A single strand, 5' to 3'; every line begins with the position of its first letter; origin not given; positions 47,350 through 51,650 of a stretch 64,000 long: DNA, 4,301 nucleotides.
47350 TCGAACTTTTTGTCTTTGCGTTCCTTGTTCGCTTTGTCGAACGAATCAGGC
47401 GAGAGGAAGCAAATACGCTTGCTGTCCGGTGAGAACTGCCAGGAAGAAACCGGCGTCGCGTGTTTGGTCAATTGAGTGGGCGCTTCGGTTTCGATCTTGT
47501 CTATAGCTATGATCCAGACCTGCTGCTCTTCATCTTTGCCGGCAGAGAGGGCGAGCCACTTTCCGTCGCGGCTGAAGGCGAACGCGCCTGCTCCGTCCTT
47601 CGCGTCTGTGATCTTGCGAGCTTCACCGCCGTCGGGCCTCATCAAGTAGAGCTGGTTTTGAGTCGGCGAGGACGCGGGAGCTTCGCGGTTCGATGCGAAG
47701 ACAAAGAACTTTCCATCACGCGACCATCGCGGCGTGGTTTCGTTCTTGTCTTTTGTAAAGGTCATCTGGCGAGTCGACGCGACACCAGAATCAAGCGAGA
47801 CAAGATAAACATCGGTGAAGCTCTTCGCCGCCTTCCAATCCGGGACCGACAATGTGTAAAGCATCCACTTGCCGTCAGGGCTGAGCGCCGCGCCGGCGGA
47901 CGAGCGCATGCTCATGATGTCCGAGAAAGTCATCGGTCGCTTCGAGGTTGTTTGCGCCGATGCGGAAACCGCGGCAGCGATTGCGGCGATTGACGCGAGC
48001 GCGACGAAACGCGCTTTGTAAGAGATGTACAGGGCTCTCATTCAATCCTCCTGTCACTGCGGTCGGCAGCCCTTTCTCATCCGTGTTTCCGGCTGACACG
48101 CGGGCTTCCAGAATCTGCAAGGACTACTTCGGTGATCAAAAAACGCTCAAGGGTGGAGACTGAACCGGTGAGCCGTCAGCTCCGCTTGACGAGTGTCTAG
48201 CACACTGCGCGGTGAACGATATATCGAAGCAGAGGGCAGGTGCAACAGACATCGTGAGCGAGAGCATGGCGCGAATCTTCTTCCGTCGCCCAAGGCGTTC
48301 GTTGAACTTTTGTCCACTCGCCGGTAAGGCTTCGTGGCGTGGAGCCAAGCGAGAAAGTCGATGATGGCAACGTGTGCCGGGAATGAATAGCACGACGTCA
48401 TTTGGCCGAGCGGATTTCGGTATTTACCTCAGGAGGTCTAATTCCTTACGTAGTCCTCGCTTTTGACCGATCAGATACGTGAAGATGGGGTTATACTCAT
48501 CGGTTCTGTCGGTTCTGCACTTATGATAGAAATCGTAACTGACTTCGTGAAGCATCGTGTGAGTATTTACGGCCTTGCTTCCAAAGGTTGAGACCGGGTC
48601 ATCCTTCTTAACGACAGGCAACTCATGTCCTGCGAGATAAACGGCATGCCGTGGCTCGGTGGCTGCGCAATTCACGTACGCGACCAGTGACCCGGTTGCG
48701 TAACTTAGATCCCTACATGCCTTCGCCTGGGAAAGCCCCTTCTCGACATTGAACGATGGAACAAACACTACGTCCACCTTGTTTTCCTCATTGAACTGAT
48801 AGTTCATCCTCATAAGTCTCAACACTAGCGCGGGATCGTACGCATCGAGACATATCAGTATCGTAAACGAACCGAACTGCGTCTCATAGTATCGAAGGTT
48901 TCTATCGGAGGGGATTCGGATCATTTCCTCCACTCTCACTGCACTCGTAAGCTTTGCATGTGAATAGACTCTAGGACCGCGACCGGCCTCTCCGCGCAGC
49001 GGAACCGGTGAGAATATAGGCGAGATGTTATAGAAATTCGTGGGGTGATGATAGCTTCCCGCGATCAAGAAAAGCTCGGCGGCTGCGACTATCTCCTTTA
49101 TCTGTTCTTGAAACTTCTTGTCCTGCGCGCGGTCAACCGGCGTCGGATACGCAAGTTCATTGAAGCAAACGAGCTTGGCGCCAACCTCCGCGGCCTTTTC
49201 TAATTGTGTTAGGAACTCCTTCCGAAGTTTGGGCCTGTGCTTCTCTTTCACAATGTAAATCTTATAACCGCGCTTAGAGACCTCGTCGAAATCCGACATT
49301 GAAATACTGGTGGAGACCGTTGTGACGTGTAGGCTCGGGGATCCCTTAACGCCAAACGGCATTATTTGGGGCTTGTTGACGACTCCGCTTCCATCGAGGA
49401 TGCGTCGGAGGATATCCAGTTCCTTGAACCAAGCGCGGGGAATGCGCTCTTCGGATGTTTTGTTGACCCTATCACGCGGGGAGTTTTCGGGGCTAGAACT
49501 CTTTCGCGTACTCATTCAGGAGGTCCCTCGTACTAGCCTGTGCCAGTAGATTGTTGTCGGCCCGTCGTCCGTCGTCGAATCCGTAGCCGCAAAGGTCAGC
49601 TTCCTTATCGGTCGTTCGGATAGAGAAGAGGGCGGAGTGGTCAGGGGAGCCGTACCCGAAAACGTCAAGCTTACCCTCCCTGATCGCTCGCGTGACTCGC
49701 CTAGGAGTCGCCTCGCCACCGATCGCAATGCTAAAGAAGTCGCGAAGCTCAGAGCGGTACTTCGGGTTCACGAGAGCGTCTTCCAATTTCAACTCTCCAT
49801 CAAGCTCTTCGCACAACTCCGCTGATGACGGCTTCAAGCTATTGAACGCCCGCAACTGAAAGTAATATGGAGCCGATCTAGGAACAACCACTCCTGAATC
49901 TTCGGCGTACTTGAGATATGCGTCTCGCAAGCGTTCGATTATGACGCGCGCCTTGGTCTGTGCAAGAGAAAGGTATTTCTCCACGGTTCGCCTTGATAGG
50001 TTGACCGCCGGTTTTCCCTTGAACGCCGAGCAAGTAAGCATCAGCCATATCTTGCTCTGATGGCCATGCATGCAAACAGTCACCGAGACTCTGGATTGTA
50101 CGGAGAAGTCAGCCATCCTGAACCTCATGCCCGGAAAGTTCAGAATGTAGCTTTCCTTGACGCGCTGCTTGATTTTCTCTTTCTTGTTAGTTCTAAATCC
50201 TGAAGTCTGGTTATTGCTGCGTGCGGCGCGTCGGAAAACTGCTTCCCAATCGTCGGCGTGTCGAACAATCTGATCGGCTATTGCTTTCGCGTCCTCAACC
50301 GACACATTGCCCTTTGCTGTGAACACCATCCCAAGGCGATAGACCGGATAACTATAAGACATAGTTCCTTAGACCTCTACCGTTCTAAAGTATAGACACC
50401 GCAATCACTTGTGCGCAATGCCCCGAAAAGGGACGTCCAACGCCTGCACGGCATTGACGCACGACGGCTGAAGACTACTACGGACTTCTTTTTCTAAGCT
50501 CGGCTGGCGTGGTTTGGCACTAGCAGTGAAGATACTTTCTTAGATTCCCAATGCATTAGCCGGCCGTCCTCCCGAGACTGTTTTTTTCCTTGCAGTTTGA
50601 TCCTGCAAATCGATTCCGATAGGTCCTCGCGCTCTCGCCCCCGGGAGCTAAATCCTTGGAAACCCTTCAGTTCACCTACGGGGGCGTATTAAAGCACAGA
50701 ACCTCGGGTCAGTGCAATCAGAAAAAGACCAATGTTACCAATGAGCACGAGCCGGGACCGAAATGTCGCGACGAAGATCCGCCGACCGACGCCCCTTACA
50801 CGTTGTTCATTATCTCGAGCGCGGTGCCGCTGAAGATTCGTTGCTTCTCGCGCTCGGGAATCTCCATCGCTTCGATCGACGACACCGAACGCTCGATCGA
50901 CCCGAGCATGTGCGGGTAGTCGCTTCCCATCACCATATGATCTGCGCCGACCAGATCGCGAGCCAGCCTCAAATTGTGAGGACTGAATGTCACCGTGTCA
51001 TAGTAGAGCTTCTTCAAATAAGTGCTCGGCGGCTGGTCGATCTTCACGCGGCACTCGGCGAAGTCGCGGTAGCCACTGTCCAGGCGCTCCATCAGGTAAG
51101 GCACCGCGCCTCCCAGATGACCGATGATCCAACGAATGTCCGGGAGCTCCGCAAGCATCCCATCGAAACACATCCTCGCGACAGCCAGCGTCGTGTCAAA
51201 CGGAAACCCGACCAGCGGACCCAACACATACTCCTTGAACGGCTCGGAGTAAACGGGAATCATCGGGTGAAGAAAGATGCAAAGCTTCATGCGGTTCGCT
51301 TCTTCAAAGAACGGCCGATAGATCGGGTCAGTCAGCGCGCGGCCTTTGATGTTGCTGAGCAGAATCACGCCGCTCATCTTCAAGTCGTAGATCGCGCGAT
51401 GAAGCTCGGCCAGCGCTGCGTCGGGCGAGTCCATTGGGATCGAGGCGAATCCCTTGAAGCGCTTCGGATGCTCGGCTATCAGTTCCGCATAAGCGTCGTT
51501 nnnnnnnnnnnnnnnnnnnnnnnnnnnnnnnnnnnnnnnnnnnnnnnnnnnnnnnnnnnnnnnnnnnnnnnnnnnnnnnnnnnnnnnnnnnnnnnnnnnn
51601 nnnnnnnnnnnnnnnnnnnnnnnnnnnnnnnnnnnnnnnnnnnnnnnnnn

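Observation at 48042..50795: Low-GC two-gene islet: unknown 289-aa protein coupled to a divergent nitrilase-fold protein - candidate undescribed conflict/defence module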

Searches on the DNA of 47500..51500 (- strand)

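Call 23: search_rna_families(source=window, start=47500, end=51500, threshold=evalue, max_evalue=1)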
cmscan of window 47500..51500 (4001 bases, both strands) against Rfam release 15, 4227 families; matches with E-value up to 1: 1.
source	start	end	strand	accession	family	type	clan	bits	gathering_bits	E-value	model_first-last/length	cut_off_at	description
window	48611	48708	+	RF00334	SNORA3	Gene; snRNA; snoRNA; HACA-box;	CL00022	25.4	51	0.058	1-131/131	no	Small nucleolar RNA SNORA3/SNORA45 family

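Call 78: search_rna_families(sources=[L003, L011, L007], threshold=gathering)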
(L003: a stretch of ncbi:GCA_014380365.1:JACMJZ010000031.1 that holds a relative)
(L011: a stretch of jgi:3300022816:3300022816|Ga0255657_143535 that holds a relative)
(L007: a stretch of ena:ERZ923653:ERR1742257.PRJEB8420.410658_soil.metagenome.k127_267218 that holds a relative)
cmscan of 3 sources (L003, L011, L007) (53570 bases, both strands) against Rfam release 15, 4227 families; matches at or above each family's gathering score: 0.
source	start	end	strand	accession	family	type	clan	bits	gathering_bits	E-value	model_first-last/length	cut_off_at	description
